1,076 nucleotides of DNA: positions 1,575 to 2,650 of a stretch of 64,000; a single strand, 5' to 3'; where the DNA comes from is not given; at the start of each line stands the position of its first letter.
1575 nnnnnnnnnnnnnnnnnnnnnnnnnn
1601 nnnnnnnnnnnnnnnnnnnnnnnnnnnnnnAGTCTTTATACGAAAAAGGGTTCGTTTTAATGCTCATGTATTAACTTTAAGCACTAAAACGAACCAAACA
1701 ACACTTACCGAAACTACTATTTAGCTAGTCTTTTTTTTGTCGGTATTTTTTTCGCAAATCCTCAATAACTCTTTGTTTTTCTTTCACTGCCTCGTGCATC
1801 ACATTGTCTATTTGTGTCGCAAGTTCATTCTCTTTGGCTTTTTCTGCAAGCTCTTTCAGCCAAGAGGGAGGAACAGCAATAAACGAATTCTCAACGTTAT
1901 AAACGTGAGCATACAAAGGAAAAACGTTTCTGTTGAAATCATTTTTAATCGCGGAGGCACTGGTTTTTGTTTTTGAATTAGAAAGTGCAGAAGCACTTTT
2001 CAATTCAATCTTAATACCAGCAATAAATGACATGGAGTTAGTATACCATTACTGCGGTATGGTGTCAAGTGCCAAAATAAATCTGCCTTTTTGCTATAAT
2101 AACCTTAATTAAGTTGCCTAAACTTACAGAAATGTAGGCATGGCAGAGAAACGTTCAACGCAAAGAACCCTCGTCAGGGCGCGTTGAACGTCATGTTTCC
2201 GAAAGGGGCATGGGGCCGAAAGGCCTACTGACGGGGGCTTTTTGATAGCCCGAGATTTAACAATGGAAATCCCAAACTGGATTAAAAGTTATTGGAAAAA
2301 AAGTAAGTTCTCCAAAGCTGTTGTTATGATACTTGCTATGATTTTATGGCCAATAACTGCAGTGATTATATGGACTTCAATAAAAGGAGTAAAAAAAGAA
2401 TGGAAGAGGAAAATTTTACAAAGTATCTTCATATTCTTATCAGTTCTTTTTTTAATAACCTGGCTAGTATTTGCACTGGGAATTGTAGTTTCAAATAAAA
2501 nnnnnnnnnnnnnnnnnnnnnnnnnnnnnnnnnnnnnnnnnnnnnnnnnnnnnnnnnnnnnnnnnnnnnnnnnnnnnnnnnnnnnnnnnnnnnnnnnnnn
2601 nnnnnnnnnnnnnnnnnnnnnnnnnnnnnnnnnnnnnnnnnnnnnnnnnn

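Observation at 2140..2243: GC-rich pseudoknotted RNA element in the leader of an island gene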

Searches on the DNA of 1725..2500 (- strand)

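Call 4: search_rna_families(source=window, start=1900, end=2500, threshold=evalue, max_evalue=1, show_alignments=3)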
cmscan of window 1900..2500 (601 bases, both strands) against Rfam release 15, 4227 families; matches with E-value up to 1: 3.
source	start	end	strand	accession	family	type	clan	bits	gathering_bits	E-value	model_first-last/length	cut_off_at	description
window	2115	2226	+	RF03000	LOOT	Gene; sRNA;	-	72.3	46.4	1.1e-13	1-121/121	no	LOOT RNA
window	2097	2246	+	RF00514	His_leader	Cis-reg; leader;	-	24.6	49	0.083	1-126/126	no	Histidine operon leader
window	2347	2466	-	RF01291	SNORD97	Gene; snRNA; snoRNA; CD-box;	-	21.3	45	0.33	1-142/142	no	Small nucleolar RNA SNORD97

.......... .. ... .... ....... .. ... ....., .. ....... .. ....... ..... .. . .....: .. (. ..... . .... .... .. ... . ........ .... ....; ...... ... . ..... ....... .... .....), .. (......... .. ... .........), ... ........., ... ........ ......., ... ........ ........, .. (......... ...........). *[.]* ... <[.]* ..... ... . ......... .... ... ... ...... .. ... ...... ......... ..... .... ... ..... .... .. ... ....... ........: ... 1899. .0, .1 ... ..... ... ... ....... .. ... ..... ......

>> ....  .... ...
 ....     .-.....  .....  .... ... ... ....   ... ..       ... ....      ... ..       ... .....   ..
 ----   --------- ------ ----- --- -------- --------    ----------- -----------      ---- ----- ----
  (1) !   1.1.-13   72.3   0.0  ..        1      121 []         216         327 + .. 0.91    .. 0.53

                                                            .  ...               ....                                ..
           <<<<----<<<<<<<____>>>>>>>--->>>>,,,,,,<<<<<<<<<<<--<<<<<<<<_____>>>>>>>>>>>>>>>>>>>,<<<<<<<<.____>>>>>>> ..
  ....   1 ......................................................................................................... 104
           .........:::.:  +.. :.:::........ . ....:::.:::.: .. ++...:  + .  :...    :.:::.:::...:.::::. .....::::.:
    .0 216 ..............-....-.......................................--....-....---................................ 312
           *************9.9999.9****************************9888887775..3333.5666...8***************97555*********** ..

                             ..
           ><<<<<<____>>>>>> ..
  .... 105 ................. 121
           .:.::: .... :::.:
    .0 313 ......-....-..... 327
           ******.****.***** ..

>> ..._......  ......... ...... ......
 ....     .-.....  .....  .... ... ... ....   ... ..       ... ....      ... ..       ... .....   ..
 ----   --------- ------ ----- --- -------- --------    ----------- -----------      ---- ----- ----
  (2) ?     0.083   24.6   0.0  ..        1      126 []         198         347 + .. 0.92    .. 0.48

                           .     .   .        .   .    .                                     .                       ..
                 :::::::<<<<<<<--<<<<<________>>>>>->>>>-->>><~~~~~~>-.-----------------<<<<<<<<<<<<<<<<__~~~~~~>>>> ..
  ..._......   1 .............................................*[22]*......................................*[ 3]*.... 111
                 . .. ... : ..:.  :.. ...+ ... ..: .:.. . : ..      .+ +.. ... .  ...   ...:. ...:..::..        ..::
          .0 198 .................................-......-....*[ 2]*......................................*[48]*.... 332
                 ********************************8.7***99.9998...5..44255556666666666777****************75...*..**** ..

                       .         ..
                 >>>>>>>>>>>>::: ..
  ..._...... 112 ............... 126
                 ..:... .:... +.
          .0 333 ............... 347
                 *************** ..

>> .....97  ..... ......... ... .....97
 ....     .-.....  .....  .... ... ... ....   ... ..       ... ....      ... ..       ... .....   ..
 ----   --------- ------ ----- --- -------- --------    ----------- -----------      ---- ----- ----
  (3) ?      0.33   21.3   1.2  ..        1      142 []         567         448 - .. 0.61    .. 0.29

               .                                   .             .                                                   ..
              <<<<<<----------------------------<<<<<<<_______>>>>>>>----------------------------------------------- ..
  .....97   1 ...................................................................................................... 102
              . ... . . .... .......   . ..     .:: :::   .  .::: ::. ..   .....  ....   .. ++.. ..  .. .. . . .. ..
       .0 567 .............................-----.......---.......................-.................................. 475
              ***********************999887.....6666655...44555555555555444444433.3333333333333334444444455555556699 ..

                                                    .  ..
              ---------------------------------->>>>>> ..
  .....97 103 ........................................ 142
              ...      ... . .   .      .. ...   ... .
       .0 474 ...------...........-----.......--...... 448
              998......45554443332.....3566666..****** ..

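Call 21: search_rna_families(sources=[L003, L004, L001], threshold=gathering, show_alignments=3)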
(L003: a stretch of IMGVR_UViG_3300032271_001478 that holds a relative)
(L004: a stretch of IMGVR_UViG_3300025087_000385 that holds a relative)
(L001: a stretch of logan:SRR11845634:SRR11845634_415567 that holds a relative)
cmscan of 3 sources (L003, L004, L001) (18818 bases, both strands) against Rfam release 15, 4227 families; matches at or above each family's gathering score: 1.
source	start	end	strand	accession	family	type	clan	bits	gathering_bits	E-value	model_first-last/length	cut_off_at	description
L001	5808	5919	-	RF03000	LOOT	Gene; sRNA;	-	72.3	46.4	3.5e-12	1-121/121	no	LOOT RNA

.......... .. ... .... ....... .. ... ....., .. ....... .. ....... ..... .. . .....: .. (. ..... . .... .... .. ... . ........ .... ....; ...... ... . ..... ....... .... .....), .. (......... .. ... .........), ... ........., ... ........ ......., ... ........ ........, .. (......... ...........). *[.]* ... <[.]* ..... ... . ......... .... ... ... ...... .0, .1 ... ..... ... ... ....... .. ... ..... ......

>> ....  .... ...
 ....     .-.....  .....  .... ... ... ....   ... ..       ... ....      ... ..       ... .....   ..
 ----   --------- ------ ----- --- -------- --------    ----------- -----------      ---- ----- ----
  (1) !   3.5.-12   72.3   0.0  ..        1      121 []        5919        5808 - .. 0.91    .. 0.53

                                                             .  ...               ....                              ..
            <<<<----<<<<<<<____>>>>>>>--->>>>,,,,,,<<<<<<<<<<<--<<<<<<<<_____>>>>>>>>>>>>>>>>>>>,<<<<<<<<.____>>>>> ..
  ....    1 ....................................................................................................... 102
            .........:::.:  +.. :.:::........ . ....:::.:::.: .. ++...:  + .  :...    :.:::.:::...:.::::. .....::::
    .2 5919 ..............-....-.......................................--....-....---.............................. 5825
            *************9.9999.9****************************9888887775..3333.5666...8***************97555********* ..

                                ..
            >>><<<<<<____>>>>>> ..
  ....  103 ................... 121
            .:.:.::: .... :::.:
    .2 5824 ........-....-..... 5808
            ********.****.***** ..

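Call 57: build_rna_model(alignment_id=A1, structure=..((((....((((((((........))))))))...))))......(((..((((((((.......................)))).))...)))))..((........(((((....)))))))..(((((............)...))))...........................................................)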
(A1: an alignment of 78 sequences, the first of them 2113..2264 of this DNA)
Model R1 built from alignment A1 (78 sequences, 212 columns); structure: as given.
model positions 149; base pairs 33; branch points 3; effective number of sequences 4.16; information 0.59 bits per position. Calibrated on 0.2 Mb of random sequence (short: E-values are rough).
structure used (alignment columns):
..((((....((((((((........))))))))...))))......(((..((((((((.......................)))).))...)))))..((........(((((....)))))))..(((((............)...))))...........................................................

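Call 59: search_with_rna_model(model_id=R1, sources=[window, L125, L126, L127, L128, L129, L130, L131, L132, L133, L134, L135, L136, L137, L138, L139, L140, L141, L142, L143, L144, L145, L146, L147, L148, L149, L150, L151, L152, L153, L154, L155, L156, L157, L158, L159, L160, L161, L162, L163, L164, L165, L166, L167, L168, L169, L170, L171, L172, L173, L174, L175, L176, L177, L178, L179, L180, L181, L182, L183, L184, L185, L186, L187, L188, L189, L190, L191, L192, L193, L194, L195, L196, L197, L198, L199, L200, L201, L202, L203, L204, L205, L206, L207, L208, L209, L210, L211, L212, L213, L214, L215, L216], max_evalue=0.01, make_alignment=true)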
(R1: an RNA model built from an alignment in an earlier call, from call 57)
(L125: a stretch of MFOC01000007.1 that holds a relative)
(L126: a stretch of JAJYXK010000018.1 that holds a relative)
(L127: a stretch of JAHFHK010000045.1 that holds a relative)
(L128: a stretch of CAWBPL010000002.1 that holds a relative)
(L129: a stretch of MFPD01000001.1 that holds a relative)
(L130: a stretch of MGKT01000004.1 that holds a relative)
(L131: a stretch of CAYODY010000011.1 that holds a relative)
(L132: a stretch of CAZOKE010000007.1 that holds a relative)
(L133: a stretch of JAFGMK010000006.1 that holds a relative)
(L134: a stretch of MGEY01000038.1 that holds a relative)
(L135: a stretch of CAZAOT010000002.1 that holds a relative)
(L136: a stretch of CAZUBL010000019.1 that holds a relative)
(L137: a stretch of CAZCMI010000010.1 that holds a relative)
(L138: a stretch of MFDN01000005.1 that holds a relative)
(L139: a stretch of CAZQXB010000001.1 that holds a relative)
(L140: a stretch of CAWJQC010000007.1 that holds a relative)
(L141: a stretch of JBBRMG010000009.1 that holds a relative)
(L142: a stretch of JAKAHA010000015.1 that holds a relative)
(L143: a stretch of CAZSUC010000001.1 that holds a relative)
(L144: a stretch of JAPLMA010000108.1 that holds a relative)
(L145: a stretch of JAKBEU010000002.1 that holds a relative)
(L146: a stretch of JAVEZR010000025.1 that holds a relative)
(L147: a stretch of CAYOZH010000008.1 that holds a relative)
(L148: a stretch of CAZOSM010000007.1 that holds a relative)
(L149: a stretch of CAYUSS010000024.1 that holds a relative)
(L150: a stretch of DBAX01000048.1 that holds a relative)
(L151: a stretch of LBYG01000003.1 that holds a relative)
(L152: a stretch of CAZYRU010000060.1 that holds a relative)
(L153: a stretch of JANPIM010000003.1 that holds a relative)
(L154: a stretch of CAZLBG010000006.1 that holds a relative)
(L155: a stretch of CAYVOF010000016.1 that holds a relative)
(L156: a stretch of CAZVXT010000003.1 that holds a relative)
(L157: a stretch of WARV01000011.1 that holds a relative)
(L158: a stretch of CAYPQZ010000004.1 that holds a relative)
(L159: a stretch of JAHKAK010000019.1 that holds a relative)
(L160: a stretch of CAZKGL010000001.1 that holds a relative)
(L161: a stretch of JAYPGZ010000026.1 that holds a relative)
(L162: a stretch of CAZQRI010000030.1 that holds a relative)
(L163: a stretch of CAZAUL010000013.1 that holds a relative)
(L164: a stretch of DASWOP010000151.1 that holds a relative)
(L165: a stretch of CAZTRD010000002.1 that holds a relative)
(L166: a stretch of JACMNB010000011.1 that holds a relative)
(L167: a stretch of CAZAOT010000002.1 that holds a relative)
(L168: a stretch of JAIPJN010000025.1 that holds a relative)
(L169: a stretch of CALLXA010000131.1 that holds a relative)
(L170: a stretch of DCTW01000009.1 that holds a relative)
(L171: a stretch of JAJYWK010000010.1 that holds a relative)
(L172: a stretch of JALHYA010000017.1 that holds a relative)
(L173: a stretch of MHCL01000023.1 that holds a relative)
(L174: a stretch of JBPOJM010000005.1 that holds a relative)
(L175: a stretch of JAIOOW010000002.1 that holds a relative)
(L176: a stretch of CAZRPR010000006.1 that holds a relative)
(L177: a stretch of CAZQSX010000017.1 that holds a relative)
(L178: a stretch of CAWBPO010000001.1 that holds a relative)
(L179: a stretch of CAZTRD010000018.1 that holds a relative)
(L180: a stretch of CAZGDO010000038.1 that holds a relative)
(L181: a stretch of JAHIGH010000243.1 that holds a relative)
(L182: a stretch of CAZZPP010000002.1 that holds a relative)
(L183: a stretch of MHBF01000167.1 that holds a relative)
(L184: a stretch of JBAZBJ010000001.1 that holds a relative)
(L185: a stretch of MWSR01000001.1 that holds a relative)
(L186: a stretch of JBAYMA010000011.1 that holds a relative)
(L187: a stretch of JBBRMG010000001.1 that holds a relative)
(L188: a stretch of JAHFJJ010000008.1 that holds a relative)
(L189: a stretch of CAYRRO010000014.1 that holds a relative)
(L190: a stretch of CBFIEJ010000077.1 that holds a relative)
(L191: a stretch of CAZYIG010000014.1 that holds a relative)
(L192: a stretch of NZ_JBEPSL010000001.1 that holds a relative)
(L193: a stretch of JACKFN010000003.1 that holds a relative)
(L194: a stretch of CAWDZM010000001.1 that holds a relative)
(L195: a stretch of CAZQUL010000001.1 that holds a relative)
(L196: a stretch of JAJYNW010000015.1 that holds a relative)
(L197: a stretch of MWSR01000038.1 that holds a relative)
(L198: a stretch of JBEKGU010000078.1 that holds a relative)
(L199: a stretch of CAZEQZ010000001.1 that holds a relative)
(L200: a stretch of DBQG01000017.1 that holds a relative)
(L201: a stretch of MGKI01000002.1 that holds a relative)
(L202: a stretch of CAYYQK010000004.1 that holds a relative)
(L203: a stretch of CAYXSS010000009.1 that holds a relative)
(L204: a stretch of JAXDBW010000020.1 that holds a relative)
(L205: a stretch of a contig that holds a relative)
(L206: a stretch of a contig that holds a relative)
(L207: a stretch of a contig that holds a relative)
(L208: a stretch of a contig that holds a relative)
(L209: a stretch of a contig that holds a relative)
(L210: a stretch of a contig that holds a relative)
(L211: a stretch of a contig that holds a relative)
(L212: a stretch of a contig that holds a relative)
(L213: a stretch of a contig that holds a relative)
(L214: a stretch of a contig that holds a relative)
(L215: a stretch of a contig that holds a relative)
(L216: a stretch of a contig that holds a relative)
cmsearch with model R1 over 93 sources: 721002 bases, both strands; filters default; matches with E-value up to 0.01: 88.
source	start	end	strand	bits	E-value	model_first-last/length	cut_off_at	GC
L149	2046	2199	-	145.5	2.5e-44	1-149/149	no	0.49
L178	5215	5366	+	138.1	6.4e-42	1-149/149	no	0.53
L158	5063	5209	-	137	1.4e-41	1-149/149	no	0.52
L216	249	399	+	136.6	1.9e-41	1-149/149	no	0.44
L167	784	937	-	136.3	2.4e-41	1-149/149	no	0.48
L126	1063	1208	+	134.8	7.2e-41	1-149/149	no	0.5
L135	5112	5268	+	131.5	8.2e-40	1-149/149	no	0.48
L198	1746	1897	-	131.5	8.2e-40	1-149/149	no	0.49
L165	7372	7516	+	131.3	9.7e-40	1-149/149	no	0.52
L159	1394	1546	-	130.4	1.8e-39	1-149/149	no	0.5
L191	4255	4407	+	130.2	2.2e-39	1-149/149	no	0.54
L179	1235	1382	+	129.8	3e-39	1-149/149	no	0.51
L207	2043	2190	-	129.6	3.5e-39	1-149/149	no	0.49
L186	641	786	-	126.8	2.6e-38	1-149/149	no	0.42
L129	894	1038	-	125.9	5.1e-38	1-149/149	no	0.48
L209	57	205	+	125.5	7e-38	1-149/149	no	0.54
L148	4695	4840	-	124.3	1.6e-37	1-149/149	no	0.52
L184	3003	3155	-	123.3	3.5e-37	1-149/149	no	0.57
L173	628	780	+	123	4.5e-37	1-149/149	no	0.53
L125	7641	7786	+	122.1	8.5e-37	1-149/149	no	0.55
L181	831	977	+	122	9.4e-37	1-149/149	no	0.48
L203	238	386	+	120.8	2.3e-36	1-149/149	no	0.56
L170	4388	4533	+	119.2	7.4e-36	1-149/149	no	0.51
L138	1349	1490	-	117.9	1.9e-35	1-149/149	no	0.51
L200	6638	6790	-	117.6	2.4e-35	1-149/149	no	0.54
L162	35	187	+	117.4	2.8e-35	1-149/149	no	0.5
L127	2252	2403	+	116.7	4.6e-35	1-149/149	no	0.5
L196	5561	5702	-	116.6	4.9e-35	1-149/149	no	0.56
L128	1463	1606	+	116.4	5.7e-35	1-149/149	no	0.48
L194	3603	3750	+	115.5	1.1e-34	1-149/149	no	0.49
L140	6524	6675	+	113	7.5e-34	1-149/149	no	0.63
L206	2563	2710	+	110.5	4.5e-33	1-149/149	no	0.51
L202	171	319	+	109.9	7.2e-33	1-149/149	no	0.5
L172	5753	5893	+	109.3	1.1e-32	1-149/149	no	0.55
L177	5555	5702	+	109.1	1.3e-32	1-149/149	no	0.48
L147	4989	5144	+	108.3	2.3e-32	1-149/149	no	0.51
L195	3336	3488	-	107.7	3.5e-32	1-149/149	no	0.52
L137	1943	2094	+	106.6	8.4e-32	1-149/149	no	0.57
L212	624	783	-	106.2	1.1e-31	1-149/149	no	0.45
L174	4046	4196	+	106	1.3e-31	1-149/149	no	0.48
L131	2821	2969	-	105.4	1.9e-31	1-149/149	no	0.52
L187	7714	7864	+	105.1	2.4e-31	1-149/149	no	0.54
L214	7024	7174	-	105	2.7e-31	1-149/149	no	0.56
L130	1848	1996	+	104.4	4.3e-31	1-149/149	no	0.5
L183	4513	4665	-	103.4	8.7e-31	1-149/149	no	0.49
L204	5467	5619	+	103.4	8.8e-31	1-149/149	no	0.56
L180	7117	7268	-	102.9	1.3e-30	1-149/149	no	0.57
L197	889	1036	-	101.4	4e-30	1-149/149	no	0.51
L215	71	224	-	99.9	1.1e-29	1-149/149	no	0.45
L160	3377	3532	+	99.4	1.7e-29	1-149/149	no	0.56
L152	3218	3364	+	98.2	4.2e-29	1-149/149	no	0.46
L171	5188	5336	+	97.4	7.3e-29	1-149/149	no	0.54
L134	5935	6092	+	97.3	7.9e-29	1-149/149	no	0.56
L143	1320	1472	-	97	1e-28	1-149/149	no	0.54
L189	1249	1398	-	97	1e-28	1-149/149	no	0.45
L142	2037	2179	+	96.8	1.2e-28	1-149/149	no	0.45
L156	1620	1768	+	96.1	2e-28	1-149/149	no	0.46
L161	3051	3200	+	95.9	2.2e-28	1-149/149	no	0.49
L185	1040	1191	+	93.5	1.4e-27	1-149/149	no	0.55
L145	7253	7402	+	93.2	1.6e-27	1-149/149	no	0.53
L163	4547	4696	+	92.5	2.9e-27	1-149/149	no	0.51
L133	4532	4693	+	92.2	3.6e-27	1-149/149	no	0.56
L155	244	392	-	91.8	4.5e-27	1-149/149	no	0.46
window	2115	2256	+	91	8.2e-27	1-149/149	no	0.53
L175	7363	7513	-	88.7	4.6e-26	1-149/149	no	0.53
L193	3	137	-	87.6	1.1e-25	1-138/149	no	0.5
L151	7505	7657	-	87.1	1.5e-25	1-149/149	no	0.52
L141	7388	7538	+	78.6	8.3e-23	1-149/149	no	0.51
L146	5847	6010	-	77.6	1.7e-22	1-149/149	no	0.47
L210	5405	5568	+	77.5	1.9e-22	1-149/149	no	0.47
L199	5232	5397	-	76.3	4.6e-22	1-149/149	no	0.45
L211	2991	3156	+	76.3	4.6e-22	1-149/149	no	0.45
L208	1620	1785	+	75.8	6.6e-22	1-149/149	no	0.44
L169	3252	3417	-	74.8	1.3e-21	1-149/149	no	0.46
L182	1116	1281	-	74.5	1.7e-21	1-149/149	no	0.45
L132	1342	1475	+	71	2.3e-20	1-149/149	no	0.46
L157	772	933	+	70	4.6e-20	1-149/149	no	0.54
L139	7647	7810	+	68.7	1.2e-19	1-149/149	no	0.44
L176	5438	5600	+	66.3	7.6e-19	1-149/149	no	0.51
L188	6725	6870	+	63.3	6.8e-18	1-149/149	no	0.55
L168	3352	3527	-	62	1.8e-17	1-149/149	no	0.33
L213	103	243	-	58.3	2.8e-16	1-149/149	no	0.55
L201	27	166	-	42.7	2.8e-11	1-149/149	no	0.4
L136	1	47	-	34.1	1.7e-08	1-50/149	3'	0.45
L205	1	85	-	28.9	7.7e-07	1-76/149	3'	0.54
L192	2311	2428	-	21.6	0.00017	1-149/149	no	0.38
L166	6212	6330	+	20.5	0.00038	1-149/149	no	0.51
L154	6412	6537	-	16.4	0.008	1-149/149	no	0.48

Alignment A4: 88 matches aligned to the model, 283 columns, each read 5' to 3' on its own strand. Consensus structure (alignment columns), stored with it:
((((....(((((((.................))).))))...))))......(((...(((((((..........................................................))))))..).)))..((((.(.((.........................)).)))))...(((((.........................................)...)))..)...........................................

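Call 74: search_dna_similar(query=window:2105-2262:+, collection=phages, mode=distant, max_evalue=0.01)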
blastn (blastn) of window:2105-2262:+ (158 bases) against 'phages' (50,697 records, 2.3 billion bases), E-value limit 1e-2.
No match.

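Call 75: search_dna_similar(query=window:2105-2262:+, collection=plasmids, mode=distant, max_evalue=0.01)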
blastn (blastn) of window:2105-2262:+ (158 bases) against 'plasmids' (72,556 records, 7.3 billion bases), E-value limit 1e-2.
No match.
